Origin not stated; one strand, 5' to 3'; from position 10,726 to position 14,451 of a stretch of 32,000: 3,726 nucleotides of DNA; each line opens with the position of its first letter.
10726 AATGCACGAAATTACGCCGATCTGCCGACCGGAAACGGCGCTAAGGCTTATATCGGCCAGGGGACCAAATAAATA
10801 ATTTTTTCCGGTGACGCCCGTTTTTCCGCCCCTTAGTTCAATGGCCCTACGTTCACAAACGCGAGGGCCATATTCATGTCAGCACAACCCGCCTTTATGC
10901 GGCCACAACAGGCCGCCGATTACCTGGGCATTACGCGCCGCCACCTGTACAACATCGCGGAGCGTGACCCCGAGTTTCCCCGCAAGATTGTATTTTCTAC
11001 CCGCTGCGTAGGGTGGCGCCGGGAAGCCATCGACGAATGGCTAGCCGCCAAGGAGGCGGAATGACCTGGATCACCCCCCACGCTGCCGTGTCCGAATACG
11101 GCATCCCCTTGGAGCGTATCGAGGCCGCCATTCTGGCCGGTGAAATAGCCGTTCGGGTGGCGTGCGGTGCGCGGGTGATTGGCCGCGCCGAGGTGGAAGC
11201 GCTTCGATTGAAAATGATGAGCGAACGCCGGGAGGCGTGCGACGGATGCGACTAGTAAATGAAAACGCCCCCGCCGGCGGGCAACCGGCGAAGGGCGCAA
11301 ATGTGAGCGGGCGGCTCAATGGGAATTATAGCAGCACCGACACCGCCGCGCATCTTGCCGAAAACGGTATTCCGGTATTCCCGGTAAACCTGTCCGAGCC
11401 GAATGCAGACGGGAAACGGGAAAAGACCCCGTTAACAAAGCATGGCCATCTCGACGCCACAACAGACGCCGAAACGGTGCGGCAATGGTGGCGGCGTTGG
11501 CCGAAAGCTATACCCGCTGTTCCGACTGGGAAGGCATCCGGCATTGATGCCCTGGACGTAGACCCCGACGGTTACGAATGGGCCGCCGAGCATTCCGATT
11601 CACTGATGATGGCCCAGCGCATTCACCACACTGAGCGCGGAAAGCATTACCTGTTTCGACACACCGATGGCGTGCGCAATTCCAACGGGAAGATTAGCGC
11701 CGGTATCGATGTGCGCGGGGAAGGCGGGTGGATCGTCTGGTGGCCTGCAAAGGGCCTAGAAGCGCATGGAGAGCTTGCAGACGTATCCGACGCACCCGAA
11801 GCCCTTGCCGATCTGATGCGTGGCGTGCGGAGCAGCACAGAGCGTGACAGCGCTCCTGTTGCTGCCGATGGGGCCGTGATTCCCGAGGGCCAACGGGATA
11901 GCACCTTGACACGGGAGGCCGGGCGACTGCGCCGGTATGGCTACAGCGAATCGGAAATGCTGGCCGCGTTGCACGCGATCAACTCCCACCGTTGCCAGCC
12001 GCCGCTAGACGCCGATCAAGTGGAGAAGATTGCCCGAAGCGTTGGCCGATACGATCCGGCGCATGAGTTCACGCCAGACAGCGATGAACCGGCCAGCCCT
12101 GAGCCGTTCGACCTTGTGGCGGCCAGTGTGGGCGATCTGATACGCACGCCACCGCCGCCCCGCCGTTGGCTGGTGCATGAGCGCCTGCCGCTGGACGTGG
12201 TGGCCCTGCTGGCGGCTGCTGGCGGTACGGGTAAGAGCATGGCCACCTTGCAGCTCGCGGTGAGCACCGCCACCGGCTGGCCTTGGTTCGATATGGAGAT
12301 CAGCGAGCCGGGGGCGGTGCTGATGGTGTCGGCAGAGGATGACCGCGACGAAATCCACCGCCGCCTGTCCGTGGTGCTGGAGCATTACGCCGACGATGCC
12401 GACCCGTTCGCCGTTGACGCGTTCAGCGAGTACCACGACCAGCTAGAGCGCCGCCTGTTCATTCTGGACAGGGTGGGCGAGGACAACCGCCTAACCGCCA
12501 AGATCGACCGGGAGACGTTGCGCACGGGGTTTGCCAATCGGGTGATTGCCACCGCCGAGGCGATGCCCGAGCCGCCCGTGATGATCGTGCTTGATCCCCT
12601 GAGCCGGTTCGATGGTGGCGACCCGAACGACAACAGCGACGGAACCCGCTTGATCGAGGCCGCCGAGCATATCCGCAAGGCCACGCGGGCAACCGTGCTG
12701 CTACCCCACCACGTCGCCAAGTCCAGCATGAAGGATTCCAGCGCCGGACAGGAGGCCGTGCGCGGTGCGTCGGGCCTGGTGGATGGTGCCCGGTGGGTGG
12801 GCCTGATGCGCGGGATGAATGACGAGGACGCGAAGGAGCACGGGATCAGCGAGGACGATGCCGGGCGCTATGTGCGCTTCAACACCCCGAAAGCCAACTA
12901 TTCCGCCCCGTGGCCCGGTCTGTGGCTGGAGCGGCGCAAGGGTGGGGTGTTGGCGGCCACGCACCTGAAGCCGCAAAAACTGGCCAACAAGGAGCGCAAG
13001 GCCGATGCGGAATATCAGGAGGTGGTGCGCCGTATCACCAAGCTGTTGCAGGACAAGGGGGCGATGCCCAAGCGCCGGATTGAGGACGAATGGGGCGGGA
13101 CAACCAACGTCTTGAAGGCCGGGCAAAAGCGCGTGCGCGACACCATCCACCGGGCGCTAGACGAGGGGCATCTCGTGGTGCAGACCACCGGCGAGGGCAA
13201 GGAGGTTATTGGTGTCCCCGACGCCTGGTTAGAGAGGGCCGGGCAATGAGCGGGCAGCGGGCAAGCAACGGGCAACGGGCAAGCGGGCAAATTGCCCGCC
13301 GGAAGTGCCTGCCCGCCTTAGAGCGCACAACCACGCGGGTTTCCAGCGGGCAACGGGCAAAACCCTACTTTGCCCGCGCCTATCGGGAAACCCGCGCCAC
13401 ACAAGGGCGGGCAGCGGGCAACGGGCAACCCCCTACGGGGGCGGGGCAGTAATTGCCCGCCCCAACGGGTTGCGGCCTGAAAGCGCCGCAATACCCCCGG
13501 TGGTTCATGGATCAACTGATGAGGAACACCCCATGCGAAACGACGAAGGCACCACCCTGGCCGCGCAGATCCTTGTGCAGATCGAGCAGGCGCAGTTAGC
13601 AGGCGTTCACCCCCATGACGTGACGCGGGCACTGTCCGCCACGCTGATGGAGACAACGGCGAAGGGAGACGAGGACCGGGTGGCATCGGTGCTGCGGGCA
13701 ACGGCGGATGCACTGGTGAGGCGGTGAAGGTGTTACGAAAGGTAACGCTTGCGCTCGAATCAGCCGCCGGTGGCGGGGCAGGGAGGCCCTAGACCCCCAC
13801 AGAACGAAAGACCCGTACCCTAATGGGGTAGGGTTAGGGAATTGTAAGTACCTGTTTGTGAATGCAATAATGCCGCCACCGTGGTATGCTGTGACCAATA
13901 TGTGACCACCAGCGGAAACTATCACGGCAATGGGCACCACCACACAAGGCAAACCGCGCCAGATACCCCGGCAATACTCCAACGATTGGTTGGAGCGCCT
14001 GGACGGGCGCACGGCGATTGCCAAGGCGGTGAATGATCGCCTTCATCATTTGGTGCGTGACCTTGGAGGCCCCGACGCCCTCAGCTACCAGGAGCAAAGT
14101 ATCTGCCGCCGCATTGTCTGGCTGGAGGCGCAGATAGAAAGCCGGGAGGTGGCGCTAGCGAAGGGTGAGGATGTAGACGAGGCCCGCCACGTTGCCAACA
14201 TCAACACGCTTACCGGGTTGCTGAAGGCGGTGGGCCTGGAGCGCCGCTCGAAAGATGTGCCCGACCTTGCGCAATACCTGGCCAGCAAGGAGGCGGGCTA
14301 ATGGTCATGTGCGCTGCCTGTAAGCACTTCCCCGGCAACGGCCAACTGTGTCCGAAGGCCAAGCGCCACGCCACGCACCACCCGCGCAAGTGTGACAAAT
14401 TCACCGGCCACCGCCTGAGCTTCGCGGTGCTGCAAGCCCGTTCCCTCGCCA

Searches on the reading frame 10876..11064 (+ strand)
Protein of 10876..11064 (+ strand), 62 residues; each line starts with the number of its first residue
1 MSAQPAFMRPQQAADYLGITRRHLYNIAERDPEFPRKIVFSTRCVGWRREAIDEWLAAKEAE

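Call 10: search_protein_families(library=pfam, proteins=[window:10876-11064:+], max_evalue=0.01)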
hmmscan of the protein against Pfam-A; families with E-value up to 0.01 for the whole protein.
window:10876-11064:+ (62 aa): 4 families
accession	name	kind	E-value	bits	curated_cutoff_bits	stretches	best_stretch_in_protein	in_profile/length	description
PF05930.18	Phage_AlpA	-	5.9e-09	36.1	21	1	7-56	3-51/51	Prophage CP4-57 regulatory protein (AlpA)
PF12728.13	HTH_17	-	3.5e-06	27.6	27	1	7-58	1-49/51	Helix-turn-helix domain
PF02954.25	HTH_8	-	0.0053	16.9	22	1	11-25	22-36/42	Bacterial regulatory protein, Fis family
PF13384.12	HTH_23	-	0.0083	16.4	24.6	0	8-30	18-40/50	Homeodomain-like domain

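Call 11: search_protein_families(library=phrogs, proteins=[window:10876-11064:+], max_evalue=0.001)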
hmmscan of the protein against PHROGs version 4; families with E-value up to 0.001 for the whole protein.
window:10876-11064:+ (62 aa): 6 families
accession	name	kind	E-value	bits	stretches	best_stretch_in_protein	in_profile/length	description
phrog_66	-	integration and excision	5.4e-09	37.2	1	3-61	89-145/412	excisionase and transcriptional regulator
phrog_597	-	DNA, RNA and nucleotide metabolism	4.4e-07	31.1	1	10-58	115-163/200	DNA binding protein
phrog_7338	-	unknown function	6.4e-07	30.5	1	4-60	27-81/87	-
phrog_6355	-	unknown function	1.1e-05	26.4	1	2-60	13-73/90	-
phrog_4745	-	DNA, RNA and nucleotide metabolism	0.00047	20.9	1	3-61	27-89/107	DNA binding protein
phrog_2790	-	integration and excision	0.00068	20.6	1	7-57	28-77/100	excisionase and transcriptional regulator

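Call 70: search_protein_families(library=ncbifam, proteins=[window:10876-11064:+], max_evalue=0.01)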
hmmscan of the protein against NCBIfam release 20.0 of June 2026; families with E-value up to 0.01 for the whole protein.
window:10876-11064:+ (62 aa): 1 family
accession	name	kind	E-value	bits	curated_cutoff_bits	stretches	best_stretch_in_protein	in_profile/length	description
TIGR01764.1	excise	domain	3.7e-05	24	28.8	1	7-28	1-22/49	excisionase family DNA-binding protein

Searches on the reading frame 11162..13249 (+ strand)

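Call 10: search_protein_families(library=pfam, proteins=[window:11162-13249:+], max_evalue=0.01)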
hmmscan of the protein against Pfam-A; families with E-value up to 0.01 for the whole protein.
window:11162-13249:+ (695 aa): 3 families
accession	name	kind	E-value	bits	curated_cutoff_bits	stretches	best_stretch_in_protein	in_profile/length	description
PF13481.12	AAA_25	-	1e-50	172.6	27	1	313-522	2-194/195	AAA domain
PF08708.16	PriCT_1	-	1.7e-22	79.2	21.1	1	239-299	7-66/67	Primase C terminal 1 (PriCT-1)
PF09250.16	Prim-Pol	-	7.4e-22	78.9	22.8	1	62-197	1-136/158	Bifunctional DNA primase/polymerase, N-terminal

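Call 11: search_protein_families(library=phrogs, proteins=[window:11162-13249:+], max_evalue=0.001)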
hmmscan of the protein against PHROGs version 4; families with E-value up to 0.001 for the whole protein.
window:11162-13249:+ (695 aa): 15 families
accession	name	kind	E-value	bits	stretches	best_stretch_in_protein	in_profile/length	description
phrog_906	-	DNA, RNA and nucleotide metabolism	8.9e-26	91.9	2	239-581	433-727/872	DNA polymerase/primase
phrog_25693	-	unknown function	4.1e-20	72.8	1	332-589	37-277/405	-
phrog_3123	-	unknown function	1.1e-18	68.1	1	285-538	283-525/583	-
phrog_5852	-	DNA, RNA and nucleotide metabolism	4.6e-18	66.4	1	60-193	68-215/242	DNA polymerase/primase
phrog_239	-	DNA, RNA and nucleotide metabolism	1.3e-14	55.2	1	325-544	337-548/801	DNA primase/helicase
phrog_2850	-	unknown function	5.1e-13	49.7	1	336-534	149-322/465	-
phrog_1156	-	DNA, RNA and nucleotide metabolism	2e-12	47.5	1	60-196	15-154/855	DNA primase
phrog_695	-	DNA, RNA and nucleotide metabolism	1.3e-10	41.7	1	57-294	7-264/704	DNA polymerase/primase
phrog_2597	-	DNA, RNA and nucleotide metabolism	2e-09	37.5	1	345-407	367-428/747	DNA primase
phrog_5177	-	DNA, RNA and nucleotide metabolism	1.7e-08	33.8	1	59-197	21-159/876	DNA polymerase/primase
phrog_1284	-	unknown function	1.5e-06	28.8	1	335-412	25-101/306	-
phrog_243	-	DNA, RNA and nucleotide metabolism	1.2e-05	25.5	1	347-524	37-197/273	DnaB-like replicative helicase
phrog_1883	-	DNA, RNA and nucleotide metabolism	1.3e-05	24.8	1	227-299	179-250/756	DNA helicase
phrog_19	-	DNA, RNA and nucleotide metabolism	0.00014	21.8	1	349-555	357-543/621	DnaB-like replicative helicase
phrog_6012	-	DNA, RNA and nucleotide metabolism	0.00031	21.1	0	312-392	110-197/447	DNA helicase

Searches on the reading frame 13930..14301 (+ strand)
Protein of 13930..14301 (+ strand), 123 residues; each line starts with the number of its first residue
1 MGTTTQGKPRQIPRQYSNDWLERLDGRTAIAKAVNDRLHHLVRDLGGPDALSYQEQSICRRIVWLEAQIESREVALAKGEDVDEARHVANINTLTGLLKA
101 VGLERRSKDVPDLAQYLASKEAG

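Call 10: search_protein_families(library=pfam, proteins=[window:13930-14301:+], max_evalue=0.01)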
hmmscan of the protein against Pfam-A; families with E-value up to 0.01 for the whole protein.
window:13930-14301:+ (123 aa): 0 families

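Call 11: search_protein_families(library=phrogs, proteins=[window:13930-14301:+], max_evalue=0.001)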
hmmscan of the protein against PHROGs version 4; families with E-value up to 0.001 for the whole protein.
window:13930-14301:+ (123 aa): 0 families

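Call 70: search_protein_families(library=ncbifam, proteins=[window:13930-14301:+], max_evalue=0.01)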
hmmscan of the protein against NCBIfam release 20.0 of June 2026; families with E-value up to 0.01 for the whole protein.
window:13930-14301:+ (123 aa): 0 families

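Call 72: search_solved_structures(query=window:13930-14301:+, max_evalue=1)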
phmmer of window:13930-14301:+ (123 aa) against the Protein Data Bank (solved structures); distinct sequences matched with E-value up to 1: 2.
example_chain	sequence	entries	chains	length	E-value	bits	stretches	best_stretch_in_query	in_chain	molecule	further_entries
4wn4_A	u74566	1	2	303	0.14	15.8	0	73-117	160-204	Pentatricopeptide repeat protein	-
1k9o_I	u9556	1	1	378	0.65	13.7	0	19-113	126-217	ALASERPIN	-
